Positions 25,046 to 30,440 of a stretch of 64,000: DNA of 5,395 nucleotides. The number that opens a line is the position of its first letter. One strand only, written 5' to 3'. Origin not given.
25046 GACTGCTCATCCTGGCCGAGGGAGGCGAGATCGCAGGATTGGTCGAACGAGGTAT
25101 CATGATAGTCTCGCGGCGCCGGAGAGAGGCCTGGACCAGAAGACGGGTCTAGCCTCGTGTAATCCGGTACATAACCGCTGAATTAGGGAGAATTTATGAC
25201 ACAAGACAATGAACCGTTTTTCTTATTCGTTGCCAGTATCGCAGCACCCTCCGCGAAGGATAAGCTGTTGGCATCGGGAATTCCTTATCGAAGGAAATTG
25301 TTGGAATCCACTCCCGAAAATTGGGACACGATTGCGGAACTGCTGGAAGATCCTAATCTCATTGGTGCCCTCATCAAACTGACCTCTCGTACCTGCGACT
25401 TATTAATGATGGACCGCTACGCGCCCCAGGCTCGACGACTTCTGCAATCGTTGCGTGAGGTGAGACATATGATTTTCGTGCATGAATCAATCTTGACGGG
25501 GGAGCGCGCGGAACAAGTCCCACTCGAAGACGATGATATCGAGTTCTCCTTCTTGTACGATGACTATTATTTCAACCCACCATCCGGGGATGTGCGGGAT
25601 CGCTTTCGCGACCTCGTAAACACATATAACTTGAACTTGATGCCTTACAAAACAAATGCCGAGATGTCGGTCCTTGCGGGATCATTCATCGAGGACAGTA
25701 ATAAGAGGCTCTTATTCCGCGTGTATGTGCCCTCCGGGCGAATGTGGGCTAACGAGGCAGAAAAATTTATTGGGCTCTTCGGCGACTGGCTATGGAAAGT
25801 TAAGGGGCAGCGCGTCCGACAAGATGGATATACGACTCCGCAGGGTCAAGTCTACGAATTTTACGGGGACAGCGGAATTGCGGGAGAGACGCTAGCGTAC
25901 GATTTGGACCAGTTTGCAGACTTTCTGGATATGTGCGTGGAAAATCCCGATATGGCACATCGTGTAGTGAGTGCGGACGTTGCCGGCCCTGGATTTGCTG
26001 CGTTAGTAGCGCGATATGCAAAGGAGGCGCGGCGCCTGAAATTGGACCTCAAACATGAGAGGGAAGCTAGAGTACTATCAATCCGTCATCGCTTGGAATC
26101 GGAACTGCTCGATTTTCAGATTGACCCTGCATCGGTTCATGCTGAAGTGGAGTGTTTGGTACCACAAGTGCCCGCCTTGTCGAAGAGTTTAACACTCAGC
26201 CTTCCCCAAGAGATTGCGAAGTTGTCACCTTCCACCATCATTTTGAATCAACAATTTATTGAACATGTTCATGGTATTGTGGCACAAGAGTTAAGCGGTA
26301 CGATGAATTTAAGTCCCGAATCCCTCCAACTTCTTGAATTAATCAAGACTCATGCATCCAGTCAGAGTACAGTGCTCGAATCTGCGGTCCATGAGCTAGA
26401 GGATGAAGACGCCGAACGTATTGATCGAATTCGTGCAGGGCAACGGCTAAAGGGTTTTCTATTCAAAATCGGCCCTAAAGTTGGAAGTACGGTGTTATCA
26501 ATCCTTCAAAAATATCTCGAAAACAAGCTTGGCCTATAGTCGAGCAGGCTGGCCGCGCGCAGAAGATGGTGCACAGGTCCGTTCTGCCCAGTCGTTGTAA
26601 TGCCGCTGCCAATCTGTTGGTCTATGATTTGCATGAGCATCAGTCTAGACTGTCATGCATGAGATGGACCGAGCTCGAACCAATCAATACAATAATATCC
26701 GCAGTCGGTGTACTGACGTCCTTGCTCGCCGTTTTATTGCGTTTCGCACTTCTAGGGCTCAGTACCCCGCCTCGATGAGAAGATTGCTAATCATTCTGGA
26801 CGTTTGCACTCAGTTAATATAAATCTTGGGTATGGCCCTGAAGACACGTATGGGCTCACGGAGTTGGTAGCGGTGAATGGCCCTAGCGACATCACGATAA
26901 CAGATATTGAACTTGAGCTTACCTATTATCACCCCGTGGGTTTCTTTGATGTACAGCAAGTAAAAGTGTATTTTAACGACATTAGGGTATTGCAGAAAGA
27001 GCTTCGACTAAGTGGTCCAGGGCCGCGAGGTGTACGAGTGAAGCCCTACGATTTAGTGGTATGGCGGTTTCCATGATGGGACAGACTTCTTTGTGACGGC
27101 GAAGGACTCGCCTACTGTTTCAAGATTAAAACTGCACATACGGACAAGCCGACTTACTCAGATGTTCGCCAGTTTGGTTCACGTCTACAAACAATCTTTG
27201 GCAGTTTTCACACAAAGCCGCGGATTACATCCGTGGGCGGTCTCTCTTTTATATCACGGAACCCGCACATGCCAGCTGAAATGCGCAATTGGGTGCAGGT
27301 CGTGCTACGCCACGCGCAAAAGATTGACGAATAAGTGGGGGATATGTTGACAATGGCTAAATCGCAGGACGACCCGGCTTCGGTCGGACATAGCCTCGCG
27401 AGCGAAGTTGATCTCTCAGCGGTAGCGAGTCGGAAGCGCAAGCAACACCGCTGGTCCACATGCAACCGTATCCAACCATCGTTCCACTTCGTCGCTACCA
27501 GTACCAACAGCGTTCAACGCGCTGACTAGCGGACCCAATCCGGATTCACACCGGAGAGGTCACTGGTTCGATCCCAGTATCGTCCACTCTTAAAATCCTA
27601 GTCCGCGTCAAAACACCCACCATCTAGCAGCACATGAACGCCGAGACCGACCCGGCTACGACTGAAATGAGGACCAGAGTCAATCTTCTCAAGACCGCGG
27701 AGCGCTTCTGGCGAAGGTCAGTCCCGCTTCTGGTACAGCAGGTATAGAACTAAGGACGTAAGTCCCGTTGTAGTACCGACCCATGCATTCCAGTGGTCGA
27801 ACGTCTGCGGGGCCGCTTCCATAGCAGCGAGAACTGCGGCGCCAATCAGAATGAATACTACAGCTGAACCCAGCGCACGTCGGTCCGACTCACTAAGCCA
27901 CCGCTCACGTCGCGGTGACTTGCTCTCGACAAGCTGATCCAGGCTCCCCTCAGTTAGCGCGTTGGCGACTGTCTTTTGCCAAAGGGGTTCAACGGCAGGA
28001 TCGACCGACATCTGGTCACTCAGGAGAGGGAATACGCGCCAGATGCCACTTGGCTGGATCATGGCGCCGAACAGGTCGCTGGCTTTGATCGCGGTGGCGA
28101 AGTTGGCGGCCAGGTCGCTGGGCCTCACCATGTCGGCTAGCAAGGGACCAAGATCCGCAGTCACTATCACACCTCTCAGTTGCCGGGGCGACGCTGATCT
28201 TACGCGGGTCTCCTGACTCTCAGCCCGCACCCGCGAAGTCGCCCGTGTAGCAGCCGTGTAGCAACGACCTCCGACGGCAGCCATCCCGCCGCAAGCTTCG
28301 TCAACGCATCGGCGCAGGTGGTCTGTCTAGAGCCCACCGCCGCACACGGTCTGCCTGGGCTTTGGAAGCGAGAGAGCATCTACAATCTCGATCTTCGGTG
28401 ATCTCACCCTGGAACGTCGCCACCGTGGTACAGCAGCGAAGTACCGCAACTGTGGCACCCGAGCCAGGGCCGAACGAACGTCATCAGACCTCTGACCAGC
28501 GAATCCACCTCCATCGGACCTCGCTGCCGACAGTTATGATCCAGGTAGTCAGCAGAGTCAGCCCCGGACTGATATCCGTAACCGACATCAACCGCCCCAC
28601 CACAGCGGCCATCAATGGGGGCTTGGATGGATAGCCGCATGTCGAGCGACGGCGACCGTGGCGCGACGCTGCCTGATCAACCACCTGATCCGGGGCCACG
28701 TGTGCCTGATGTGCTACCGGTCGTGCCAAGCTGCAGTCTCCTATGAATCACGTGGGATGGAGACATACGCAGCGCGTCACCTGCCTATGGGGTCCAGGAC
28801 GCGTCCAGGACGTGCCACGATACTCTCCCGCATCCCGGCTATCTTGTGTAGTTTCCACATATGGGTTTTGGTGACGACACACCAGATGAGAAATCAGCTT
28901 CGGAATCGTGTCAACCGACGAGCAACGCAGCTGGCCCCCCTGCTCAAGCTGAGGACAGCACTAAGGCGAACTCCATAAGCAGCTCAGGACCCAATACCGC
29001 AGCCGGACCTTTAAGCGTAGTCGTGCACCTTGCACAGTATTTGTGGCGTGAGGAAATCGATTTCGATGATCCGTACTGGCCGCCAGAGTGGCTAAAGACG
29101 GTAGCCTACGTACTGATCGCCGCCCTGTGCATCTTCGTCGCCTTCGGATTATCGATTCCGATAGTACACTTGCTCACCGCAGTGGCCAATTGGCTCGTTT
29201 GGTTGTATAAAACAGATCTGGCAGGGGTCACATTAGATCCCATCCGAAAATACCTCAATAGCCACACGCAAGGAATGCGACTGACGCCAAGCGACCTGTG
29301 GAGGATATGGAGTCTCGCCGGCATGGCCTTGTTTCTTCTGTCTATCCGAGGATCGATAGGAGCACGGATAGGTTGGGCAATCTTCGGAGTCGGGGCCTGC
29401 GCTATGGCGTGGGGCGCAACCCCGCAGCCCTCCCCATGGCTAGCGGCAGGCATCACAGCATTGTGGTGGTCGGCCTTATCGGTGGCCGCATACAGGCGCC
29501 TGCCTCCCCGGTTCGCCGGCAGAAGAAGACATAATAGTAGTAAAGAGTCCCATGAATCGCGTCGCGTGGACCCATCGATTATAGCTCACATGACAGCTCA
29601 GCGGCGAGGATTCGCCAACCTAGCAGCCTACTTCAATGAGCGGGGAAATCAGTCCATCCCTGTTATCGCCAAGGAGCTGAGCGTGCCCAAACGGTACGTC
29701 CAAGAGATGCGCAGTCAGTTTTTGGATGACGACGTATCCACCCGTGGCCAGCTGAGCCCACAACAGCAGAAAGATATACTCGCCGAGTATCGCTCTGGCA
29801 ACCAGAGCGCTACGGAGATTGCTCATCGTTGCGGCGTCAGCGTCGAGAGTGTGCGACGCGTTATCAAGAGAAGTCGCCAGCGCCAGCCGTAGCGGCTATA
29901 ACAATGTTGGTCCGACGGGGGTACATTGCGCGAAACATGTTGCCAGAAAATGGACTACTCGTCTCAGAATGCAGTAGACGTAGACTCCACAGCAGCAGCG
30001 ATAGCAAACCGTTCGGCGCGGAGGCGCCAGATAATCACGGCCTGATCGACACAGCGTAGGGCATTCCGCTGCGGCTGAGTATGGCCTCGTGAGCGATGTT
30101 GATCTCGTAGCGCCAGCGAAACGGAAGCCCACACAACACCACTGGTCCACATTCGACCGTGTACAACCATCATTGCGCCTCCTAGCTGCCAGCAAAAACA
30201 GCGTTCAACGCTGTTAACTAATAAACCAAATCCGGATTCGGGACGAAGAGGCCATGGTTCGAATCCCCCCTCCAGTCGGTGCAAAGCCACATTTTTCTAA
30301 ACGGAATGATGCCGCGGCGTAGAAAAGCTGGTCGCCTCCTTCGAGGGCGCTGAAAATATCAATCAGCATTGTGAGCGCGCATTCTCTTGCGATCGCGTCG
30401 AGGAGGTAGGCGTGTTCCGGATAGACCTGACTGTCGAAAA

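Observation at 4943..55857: Fourfold direct repeat of the tRNA-Pro(GGG) 3' part delimits about 51 kb of tandemly accreted integrative elements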

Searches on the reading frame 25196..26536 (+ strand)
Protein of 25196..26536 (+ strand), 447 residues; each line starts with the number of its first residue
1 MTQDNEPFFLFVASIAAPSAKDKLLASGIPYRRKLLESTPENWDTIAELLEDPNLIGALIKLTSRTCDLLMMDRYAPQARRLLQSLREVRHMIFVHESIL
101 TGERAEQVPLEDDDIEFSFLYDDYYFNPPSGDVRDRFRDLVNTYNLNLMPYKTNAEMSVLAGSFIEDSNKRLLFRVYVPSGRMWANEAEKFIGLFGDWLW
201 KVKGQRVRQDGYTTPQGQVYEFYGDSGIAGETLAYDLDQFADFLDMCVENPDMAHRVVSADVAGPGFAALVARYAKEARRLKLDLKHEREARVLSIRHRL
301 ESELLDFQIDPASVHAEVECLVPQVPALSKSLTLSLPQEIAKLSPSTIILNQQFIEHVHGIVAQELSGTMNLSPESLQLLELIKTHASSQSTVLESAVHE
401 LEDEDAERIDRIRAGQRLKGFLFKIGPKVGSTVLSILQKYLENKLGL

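Call 12: search_protein_families(library=pfam, proteins=[window:25196-26536:+], max_evalue=0.01)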
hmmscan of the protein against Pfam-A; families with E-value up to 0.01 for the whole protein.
window:25196-26536:+ (447 aa): 0 families

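Call 49: search_protein_families(library=ncbifam, proteins=[window:25196-26536:+], max_evalue=0.01)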
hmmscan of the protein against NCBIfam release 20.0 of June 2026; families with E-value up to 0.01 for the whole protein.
window:25196-26536:+ (447 aa): 0 families

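Call 59: search_protein_families(library=padloc, proteins=[window:25196-26536:+], max_evalue=0.01)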
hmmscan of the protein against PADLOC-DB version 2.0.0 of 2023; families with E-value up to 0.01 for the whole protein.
window:25196-26536:+ (447 aa): 0 families

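Call 60: search_protein_families(library=phrogs, proteins=[window:25196-26536:+], max_evalue=0.01)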
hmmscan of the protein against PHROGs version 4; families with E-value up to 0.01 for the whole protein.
window:25196-26536:+ (447 aa): 0 families

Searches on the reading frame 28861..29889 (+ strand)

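Call 12: search_protein_families(library=pfam, proteins=[window:28861-29889:+], max_evalue=0.01)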
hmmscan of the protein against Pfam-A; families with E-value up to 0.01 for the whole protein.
window:28861-29889:+ (343 aa): 7 families
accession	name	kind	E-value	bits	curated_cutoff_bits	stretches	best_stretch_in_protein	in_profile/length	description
PF13384.12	HTH_23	-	5e-05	23.4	24.6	0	315-340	18-43/50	Homeodomain-like domain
PF04545.22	Sigma70_r4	-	0.00024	21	24.1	1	300-341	6-47/50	Sigma-70, region 4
PF13518.12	HTH_28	-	0.00037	21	25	1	305-339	4-37/52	Helix-turn-helix domain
PF13551.12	HTH_29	-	0.00061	20.3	28.1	1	305-340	3-38/64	Winged helix-turn helix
PF13936.12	HTH_38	-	0.00074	19.6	27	1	297-337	4-43/44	Helix-turn-helix domain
PF08281.18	Sigma70_r4_2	-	0.0016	18.5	25.7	1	300-341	12-53/54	Sigma-70, region 4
PF24270.1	HTH_Cmi2_C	-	0.006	17.3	27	1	268-337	41-111/125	Cmi2, C-terminal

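Call 49: search_protein_families(library=ncbifam, proteins=[window:28861-29889:+], max_evalue=0.01)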
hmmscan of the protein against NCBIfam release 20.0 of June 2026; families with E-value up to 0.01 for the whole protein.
window:28861-29889:+ (343 aa): 6 families
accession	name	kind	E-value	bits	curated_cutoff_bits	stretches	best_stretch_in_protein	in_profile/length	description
TIGR02985.1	Sig70_bacteroi1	subfamily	0.00053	20.2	126.4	1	300-339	116-155/162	RNA polymerase sigma-70 factor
NF040595.1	HTH_Cbp1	equivalog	0.0006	19.7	140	1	264-338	16-86/135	CRISPR DNA repeat-binding protein Cbp1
TIGR02937.1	sigma70-ECF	superfamily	0.00086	19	42.9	1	284-340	104-159/165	sigma-70 family RNA polymerase sigma factor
NF045758.2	YlxM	equivalog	0.0016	18.5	80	1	297-339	15-57/72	YlxM family DNA-binding protein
TIGR02989.1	Sig-70_gvs1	subfamily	0.0032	17.4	124.55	1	296-341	109-153/158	RNA polymerase sigma-70 factor, Rhodopirellula/Verrucomicrobium family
NF048019.1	IS256_Zn_var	equivalog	0.0083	15.4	150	0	300-340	35-75/304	IS256 family transposase, variant Zn-binding type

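Call 59: search_protein_families(library=padloc, proteins=[window:28861-29889:+], max_evalue=0.01)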
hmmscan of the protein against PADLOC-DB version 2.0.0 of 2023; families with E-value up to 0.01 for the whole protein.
window:28861-29889:+ (343 aa): 1 family
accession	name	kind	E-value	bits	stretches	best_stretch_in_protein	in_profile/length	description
PDLC04133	mad1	-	0.0024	16.1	0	316-338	7-29/60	mads_1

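Call 60: search_protein_families(library=phrogs, proteins=[window:28861-29889:+], max_evalue=0.01)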
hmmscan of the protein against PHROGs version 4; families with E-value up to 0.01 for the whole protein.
window:28861-29889:+ (343 aa): 6 families
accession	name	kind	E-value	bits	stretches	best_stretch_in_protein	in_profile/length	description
phrog_664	-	DNA, RNA and nucleotide metabolism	0.00041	21.3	0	293-342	32-80/210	DNA binding protein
phrog_4629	-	DNA, RNA and nucleotide metabolism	0.0012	19.8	1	282-336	21-74/87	HTH DNA binding domain protein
phrog_1206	-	head and packaging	0.0013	19.6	1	307-337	13-43/207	terminase small subunit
phrog_836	-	transcription regulation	0.0026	18.9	0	303-340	86-122/133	late transcriptional activator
phrog_151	-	integration and excision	0.0055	16.3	1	260-341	20-107/582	transposase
phrog_11138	-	unknown function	0.0072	17.6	0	297-338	91-131/142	-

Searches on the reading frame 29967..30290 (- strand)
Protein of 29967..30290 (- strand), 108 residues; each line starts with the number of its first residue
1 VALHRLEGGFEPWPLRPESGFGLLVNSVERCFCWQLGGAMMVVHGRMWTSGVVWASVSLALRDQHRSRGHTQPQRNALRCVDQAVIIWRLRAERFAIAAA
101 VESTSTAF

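Call 73: search_protein_families(library=pfam, proteins=[window:29967-30290:-], max_evalue=0.01)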
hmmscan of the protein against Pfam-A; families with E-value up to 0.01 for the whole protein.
window:29967-30290:- (108 aa): 0 families
